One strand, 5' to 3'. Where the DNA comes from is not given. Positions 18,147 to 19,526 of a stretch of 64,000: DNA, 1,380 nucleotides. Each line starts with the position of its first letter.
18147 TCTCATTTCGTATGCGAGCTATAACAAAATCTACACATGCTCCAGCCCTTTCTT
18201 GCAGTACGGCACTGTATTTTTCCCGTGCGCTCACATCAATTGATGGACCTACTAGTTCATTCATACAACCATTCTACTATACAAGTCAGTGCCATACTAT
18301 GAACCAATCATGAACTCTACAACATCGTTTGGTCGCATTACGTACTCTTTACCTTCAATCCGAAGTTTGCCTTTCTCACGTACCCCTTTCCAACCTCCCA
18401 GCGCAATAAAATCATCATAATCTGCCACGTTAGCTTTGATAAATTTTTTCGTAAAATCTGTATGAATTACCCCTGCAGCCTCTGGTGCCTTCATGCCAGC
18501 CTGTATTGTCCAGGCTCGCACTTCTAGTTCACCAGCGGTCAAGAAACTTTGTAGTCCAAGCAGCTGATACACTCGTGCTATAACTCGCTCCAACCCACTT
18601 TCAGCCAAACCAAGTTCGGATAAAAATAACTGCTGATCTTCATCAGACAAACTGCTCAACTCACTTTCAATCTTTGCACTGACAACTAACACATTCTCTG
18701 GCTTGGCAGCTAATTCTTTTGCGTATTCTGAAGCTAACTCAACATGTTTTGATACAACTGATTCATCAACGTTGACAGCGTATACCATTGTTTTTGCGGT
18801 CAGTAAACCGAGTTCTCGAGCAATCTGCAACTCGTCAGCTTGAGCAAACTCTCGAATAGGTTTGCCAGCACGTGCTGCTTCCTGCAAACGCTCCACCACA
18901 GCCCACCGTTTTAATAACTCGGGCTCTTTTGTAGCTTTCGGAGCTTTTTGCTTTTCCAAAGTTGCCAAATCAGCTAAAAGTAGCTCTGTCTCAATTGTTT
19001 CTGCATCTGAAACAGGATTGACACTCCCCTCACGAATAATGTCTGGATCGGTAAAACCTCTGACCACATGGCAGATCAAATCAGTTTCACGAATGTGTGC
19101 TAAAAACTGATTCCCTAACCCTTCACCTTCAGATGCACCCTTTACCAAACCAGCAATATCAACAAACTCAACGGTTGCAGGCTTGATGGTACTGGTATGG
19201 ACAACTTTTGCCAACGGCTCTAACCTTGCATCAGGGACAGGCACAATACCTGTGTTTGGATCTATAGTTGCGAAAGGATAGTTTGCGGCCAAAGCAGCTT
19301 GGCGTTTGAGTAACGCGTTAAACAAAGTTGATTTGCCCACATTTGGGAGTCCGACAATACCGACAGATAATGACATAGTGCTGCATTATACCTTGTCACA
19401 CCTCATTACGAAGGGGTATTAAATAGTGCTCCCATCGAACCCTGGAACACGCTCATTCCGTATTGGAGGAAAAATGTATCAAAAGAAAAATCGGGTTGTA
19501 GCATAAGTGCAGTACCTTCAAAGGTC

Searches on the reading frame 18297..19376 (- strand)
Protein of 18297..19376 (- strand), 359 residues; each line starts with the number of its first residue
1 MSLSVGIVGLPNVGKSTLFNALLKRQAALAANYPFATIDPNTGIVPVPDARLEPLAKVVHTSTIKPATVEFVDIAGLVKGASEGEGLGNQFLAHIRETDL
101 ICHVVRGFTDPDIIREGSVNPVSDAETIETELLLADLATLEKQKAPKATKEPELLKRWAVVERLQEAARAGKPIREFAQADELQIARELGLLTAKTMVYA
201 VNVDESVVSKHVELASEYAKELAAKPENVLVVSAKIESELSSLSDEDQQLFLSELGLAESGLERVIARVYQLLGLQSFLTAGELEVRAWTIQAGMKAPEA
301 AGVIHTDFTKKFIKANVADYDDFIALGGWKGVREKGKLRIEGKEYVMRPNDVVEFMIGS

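Call 4: search_protein_families(library=pfam, proteins=[window:18297-19376:-], max_evalue=0.01)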
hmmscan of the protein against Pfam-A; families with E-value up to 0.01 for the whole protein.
window:18297-19376:- (359 aa): 3 families
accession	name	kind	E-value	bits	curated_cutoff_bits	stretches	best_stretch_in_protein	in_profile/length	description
PF06071.19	YchF-GTPase_C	-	2.2e-33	114.7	27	1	275-356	1-82/84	Protein of unknown function (DUF933)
PF01926.29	MMR_HSR1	-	5.5e-24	84.9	21.9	1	5-108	2-85/113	50S ribosome-binding GTPase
PF02421.24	FeoB_N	-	1.2e-06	28.6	27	1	5-46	3-43/156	Ferrous iron transport protein B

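Call 5: search_protein_families(library=ncbifam, proteins=[window:18297-19376:-], max_evalue=0.01)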
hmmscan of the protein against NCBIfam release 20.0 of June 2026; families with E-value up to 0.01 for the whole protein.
window:18297-19376:- (359 aa): 20 families
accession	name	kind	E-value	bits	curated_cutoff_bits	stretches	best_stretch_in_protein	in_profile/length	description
TIGR00092.1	TIGR00092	equivalog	3.6e-124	414.6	279.2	1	1-357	1-366/368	redox-regulated ATPase YchF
NF007171.0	PRK09602.1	subfamily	2e-34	119.1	387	1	1-245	1-264/397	YchF-related putative GTPase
NF008955.0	PRK12297.1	equivalog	3.1e-24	85.7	406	1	5-185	162-317/429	GTPase ObgE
NF008956.1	PRK12299.1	equivalog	5.3e-23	81.5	300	1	5-150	161-278/327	GTPase ObgE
TIGR02729.1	Obg_CgtA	equivalog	5.7e-23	81.5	280.25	1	5-149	160-281/329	Obg family GTPase CgtA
NF008954.1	PRK12296.1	equivalog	1.1e-18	66.9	377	1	5-139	162-273/470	GTPase ObgE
TIGR03594.1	GTPase_EngA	equivalog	1.8e-11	43.7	306.7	1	5-51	3-49/432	ribosome biogenesis GTPase Der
TIGR00231.1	small_GTP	domain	4e-09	36.5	42.5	1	4-105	5-91/164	GTP-binding protein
NF000908.1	PRK00089.1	equivalog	4.4e-08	32.8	237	1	4-47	5-48/291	GTPase Era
TIGR03156.1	GTP_HflX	equivalog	4.5e-08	32.4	216.75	1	4-50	191-236/351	GTPase HflX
TIGR03596.1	GTPase_YlqF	equivalog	3.2e-07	30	208.2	1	4-37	120-153/276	ribosome biogenesis GTPase YlqF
NF003661.0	PRK05291.1-3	equivalog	5.8e-07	29.2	380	1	3-38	217-252/448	tRNA uridine-5-carboxymethylaminomethyl(34) synthesis GTPase MnmE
TIGR00436.1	era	equivalog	1.1e-06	28.3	116.25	1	4-38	2-36/270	GTPase Era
TIGR03918.1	GTP_HydF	equivalog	5.1e-06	25.6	325.55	1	3-42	8-47/392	[FeFe] hydrogenase H-cluster maturation GTPase HydF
TIGR00450.1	mnmE_trmE_thdF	equivalog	5.3e-06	25.8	252.6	1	3-39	210-246/446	tRNA uridine-5-carboxymethylaminomethyl(34) synthesis GTPase MnmE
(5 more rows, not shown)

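Call 9: list_cluster_members(proteins=[P0001, window:18297-19376:-])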
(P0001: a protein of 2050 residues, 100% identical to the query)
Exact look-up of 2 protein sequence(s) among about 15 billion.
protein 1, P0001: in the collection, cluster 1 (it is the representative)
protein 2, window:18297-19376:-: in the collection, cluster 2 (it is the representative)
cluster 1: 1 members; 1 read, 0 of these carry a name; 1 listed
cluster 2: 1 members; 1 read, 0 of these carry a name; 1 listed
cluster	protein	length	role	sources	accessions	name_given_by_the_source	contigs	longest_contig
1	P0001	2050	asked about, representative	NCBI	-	-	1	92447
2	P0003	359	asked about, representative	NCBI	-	-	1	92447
